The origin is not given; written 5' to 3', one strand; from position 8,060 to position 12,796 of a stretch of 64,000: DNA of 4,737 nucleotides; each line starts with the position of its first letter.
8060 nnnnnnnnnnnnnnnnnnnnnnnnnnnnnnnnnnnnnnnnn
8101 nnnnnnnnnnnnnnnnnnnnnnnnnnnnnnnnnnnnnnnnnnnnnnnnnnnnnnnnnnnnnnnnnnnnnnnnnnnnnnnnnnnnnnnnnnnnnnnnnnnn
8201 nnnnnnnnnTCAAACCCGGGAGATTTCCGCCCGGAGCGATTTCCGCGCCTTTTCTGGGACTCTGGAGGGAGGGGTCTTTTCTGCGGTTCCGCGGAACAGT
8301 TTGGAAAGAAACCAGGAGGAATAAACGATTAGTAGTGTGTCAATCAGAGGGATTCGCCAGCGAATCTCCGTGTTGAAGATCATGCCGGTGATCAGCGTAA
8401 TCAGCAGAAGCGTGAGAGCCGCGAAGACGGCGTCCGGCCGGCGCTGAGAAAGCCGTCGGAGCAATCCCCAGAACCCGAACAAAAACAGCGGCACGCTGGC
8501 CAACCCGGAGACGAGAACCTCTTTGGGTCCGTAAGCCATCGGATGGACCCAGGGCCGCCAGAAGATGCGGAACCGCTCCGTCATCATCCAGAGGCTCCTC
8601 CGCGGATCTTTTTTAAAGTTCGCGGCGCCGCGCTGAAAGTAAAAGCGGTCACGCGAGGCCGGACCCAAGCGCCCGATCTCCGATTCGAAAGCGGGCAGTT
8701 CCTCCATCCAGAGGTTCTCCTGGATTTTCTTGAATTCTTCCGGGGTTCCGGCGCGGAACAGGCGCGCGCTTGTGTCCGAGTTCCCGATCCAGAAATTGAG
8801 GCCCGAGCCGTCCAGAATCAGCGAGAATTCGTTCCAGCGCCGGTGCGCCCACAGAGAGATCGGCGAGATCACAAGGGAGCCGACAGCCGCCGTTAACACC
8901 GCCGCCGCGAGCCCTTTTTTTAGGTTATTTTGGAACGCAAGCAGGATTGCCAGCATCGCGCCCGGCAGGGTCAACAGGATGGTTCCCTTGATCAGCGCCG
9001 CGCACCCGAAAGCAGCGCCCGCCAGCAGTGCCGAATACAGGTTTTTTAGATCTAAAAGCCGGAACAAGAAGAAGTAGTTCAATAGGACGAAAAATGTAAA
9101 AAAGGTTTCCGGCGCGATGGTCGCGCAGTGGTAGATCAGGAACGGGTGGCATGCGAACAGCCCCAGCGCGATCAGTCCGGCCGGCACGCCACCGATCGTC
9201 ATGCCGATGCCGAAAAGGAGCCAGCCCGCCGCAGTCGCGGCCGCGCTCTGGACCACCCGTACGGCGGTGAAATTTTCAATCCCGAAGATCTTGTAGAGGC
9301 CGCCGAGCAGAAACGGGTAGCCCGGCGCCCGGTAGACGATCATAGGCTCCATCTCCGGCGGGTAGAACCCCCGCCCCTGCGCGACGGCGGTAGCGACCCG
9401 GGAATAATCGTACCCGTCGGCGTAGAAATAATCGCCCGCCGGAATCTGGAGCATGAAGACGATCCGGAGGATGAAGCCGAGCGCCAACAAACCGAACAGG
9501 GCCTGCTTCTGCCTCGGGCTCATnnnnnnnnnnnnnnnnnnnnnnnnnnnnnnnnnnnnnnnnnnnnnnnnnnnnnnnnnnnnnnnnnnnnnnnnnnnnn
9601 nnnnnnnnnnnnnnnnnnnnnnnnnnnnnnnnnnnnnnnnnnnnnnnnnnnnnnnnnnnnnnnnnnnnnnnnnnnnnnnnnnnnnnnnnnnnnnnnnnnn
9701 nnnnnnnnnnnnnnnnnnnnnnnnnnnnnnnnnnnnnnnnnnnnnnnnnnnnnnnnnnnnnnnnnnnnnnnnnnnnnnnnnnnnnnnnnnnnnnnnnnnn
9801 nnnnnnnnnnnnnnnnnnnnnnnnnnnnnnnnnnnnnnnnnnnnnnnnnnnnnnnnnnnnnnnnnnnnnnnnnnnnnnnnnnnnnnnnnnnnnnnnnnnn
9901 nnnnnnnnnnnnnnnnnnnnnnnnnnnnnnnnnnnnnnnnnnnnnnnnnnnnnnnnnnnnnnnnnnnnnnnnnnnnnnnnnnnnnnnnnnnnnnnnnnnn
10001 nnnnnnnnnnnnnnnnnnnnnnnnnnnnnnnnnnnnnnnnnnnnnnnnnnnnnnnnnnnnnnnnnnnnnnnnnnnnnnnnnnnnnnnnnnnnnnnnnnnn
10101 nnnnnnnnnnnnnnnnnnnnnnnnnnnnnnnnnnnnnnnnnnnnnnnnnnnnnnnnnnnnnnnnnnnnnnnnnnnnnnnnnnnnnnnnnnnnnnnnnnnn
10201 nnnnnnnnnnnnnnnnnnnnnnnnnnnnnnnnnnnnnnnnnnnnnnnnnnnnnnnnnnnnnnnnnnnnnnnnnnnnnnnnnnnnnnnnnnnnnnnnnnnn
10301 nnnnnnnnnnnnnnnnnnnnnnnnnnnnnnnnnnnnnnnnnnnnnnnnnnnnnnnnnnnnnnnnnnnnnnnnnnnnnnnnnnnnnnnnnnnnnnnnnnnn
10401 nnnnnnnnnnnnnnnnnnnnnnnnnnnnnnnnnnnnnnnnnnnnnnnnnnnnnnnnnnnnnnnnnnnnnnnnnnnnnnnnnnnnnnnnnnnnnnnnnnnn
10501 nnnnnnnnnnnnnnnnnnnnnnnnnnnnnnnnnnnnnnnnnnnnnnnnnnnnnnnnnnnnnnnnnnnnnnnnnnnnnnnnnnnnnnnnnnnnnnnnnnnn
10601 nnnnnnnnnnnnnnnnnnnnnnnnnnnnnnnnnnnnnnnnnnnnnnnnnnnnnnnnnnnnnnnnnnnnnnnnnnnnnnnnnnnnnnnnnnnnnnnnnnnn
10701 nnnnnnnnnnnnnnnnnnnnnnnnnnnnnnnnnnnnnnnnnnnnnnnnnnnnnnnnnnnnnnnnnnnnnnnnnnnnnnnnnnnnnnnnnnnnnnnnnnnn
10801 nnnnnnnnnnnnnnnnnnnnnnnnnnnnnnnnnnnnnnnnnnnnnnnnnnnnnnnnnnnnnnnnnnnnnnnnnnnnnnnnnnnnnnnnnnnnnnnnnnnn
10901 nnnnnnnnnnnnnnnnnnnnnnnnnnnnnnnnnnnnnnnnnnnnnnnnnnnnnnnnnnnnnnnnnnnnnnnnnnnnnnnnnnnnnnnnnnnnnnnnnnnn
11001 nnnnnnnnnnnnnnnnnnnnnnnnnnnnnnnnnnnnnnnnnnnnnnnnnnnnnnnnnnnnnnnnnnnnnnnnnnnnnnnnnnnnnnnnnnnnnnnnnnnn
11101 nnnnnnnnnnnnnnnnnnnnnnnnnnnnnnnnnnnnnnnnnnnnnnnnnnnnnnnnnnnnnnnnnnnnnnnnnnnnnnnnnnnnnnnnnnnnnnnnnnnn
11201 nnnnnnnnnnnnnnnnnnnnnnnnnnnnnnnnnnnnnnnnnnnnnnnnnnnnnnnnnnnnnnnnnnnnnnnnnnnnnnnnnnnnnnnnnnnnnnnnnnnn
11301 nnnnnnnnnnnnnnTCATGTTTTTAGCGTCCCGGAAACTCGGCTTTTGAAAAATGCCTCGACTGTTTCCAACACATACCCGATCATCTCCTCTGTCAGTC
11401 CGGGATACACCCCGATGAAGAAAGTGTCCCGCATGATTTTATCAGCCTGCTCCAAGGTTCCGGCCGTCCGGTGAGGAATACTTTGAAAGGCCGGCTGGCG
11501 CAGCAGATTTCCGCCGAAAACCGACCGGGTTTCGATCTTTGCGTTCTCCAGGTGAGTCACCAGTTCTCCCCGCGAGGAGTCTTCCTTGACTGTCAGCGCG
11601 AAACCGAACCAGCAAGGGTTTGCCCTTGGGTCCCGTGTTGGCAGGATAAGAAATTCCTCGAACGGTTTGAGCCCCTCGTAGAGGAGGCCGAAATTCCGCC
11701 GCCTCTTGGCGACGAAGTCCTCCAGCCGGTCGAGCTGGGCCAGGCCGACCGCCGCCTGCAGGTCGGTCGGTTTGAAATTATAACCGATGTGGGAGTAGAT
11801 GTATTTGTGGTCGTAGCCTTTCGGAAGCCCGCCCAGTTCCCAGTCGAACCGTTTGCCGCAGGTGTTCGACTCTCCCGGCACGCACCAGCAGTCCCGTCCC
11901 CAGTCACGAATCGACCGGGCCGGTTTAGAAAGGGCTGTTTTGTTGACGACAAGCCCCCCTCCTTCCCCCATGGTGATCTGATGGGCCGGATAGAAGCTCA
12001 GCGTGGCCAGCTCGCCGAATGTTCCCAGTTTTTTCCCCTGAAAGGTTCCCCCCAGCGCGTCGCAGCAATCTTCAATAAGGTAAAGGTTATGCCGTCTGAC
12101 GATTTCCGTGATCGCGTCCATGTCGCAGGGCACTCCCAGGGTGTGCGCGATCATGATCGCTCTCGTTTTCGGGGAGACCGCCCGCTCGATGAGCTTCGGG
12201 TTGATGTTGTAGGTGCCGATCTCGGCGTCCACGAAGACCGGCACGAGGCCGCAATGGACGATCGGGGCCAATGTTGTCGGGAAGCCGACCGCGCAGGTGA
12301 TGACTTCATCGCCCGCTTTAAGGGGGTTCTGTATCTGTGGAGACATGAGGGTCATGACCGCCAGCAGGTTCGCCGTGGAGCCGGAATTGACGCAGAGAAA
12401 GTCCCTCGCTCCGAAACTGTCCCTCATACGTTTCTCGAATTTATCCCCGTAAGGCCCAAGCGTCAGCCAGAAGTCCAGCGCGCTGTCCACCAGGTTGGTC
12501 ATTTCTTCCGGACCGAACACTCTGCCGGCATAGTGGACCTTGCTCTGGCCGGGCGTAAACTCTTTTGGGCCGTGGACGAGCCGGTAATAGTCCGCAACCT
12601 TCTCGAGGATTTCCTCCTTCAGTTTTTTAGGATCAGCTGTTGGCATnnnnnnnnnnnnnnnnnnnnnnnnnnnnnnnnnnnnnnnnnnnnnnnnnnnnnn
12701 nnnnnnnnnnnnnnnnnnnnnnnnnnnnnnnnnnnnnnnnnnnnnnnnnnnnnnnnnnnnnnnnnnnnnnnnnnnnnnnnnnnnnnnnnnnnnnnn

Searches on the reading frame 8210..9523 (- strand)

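Call 6: search_protein_families(library=ncbifam, proteins=[window:8210-9523:-], max_evalue=0.001)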
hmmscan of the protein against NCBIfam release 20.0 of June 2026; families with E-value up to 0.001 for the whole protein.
window:8210-9523:- (437 aa): 0 families

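Call 7: search_protein_families(library=pfam, proteins=[window:8210-9523:-], max_evalue=0.001)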
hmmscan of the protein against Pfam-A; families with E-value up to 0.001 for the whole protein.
window:8210-9523:- (437 aa): 1 family
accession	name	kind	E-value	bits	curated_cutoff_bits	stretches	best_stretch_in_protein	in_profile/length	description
PF13231.12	PMT_2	-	3.6e-14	53.7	26.1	1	65-225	2-160/160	Dolichyl-phosphate-mannose-protein mannosyltransferase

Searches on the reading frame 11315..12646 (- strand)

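Call 69: search_protein_families(library=ncbifam, proteins=[window:11315-12646:-], max_evalue=1e-20)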
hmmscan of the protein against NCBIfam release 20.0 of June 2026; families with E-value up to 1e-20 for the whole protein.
window:11315-12646:- (443 aa): 7 families
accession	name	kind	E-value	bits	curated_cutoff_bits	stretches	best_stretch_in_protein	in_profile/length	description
NF011936.0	PRK15407.1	equivalog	9.3e-195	647.4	423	1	5-435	5-438/440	lipopolysaccharide biosynthesis protein RfbH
TIGR03588.1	PseC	equivalog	4.5e-53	180.5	423.5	1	50-431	15-378/380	UDP-4-amino-4,6-dideoxy-N-acetyl-beta-L-altrosamine transaminase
TIGR04181.1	NHT_00031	hypoth_equivalog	2.6e-52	177.9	420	1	58-246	22-220/359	LegC family aminotransferase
NF008687.0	PRK11706.1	equivalog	6.8e-51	173.2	375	1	64-433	30-374/375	dTDP-4-amino-4,6-dideoxygalactose transaminase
TIGR02379.1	ECA_wecE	subfamily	1.2e-41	142.8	434.85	1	69-425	35-371/376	dTDP-4-amino-4,6-dideoxy-D-glucose transaminase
NF008658.2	PRK11658.1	equivalog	3.9e-38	131.1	631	1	44-391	12-338/379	UDP-4-amino-4-deoxy-L-arabinose aminotransferase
TIGR04427.1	PLP_DesI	equivalog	2.1e-31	109.4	650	1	53-252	38-230/390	dTDP-4-dehydro-6-deoxyglucose aminotransferase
